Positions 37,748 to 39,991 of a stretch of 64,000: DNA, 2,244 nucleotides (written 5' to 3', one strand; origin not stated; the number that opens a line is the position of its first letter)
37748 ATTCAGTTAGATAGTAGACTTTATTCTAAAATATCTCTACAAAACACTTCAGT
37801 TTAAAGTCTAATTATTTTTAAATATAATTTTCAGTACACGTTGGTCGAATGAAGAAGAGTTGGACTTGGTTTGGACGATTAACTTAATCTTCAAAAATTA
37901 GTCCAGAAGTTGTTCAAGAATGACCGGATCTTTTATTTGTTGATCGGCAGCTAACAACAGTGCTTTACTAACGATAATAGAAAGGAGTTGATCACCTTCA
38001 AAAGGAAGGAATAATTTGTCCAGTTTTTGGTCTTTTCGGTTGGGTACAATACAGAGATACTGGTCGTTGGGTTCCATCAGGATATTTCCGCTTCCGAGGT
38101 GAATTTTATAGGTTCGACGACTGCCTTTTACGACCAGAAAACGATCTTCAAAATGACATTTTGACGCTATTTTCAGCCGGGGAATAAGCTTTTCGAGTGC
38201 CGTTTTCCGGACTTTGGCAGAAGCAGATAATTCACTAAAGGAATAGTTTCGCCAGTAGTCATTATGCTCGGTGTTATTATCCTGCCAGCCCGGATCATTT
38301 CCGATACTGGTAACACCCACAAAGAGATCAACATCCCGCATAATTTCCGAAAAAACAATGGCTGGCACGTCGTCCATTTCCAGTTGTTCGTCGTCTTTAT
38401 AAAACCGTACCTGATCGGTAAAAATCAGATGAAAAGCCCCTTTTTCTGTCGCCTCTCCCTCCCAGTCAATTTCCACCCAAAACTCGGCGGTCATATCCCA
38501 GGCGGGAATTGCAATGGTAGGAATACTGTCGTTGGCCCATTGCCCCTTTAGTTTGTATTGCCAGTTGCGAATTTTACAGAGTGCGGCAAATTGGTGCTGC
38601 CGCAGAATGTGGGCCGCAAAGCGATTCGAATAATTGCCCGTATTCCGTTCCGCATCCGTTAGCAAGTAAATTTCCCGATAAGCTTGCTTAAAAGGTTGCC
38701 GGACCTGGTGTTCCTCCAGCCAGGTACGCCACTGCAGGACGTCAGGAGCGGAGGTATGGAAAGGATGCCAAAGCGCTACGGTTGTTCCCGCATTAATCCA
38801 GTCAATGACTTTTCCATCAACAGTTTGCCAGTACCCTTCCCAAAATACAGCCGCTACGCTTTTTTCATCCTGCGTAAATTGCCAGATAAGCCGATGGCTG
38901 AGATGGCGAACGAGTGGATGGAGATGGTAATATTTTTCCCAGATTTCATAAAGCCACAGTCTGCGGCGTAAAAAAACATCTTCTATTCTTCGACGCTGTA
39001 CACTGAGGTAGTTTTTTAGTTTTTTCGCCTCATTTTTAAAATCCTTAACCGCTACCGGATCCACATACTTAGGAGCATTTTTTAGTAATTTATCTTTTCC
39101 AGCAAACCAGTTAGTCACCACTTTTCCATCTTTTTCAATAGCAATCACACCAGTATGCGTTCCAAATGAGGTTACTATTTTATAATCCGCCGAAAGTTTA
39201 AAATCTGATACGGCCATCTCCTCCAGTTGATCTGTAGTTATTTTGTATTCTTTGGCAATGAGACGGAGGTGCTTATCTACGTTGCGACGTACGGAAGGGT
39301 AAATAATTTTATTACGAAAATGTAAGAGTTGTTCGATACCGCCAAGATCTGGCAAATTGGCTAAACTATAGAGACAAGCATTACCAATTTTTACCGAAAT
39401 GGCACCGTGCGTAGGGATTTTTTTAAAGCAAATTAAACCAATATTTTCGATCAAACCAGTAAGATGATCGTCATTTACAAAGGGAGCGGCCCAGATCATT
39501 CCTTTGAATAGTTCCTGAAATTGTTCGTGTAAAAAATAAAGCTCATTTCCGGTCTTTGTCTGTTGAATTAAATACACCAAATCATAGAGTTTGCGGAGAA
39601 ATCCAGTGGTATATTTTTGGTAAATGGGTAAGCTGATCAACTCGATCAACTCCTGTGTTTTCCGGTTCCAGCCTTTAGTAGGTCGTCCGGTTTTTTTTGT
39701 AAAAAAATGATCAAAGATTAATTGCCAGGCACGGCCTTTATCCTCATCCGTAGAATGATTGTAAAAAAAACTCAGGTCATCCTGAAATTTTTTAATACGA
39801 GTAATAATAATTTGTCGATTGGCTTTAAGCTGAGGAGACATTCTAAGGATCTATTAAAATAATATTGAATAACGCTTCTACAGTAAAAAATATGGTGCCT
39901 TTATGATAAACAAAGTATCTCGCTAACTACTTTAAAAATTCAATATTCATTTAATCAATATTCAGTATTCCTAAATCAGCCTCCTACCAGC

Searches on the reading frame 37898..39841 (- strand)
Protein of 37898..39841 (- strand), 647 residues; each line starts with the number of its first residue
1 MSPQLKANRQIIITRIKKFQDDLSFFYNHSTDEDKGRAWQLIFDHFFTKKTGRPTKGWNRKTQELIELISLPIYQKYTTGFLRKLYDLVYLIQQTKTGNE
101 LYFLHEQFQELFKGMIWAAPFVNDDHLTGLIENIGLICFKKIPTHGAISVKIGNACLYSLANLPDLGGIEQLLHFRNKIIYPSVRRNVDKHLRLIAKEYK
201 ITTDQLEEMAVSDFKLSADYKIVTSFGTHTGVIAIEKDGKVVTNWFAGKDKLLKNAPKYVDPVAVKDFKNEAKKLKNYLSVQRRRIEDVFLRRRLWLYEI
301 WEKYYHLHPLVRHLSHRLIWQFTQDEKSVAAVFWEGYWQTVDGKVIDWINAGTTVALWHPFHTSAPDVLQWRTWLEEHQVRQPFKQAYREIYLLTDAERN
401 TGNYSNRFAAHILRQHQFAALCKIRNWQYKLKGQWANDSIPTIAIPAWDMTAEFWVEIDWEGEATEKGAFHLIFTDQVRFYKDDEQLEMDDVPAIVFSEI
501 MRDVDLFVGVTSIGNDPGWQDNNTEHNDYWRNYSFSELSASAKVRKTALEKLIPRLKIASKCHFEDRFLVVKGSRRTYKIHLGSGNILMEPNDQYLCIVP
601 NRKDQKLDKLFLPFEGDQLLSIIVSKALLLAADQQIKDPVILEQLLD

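Call 17: find_encoding_contigs(protein=window:37898-39841:-, flank=10000, max_places=6)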
Protein window:37898-39841:- (647 aa): 1 contig read that carries it; 1 place shown.
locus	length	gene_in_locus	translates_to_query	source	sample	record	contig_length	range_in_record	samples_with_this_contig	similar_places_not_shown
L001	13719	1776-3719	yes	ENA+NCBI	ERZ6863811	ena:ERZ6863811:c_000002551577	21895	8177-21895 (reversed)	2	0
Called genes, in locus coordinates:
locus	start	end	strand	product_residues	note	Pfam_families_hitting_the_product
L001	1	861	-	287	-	?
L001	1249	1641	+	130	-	-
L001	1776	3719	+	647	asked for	PF13569:DUF4132, PF24879:DUF7737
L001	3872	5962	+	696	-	PF13424:TPR_12 (faint), PF13374:TPR_10 (faint), PF00512:HisKA, PF02518:HATPase_c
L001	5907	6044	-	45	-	-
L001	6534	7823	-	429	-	PF00483:NTP_transferase, PF12804:NTP_transf_3 (weak), PF24894:Hexapep_GlmU, PF25247:LbH_GLGC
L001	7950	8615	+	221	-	PF12766:Pyridox_oxase_2 (weak), PF01243:PNPOx_N, PF10590:PNP_phzG_C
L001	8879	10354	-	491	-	PF01145:Band_7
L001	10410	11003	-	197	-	-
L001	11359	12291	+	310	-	PF13793:Pribosyltran_N, PF00156:Pribosyltran, PF14572:Pribosyl_synth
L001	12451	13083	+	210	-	PF01386:Ribosomal_L25p, PF14693:Ribosomal_TL5_C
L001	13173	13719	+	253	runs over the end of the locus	PF00795:CN_hydrolase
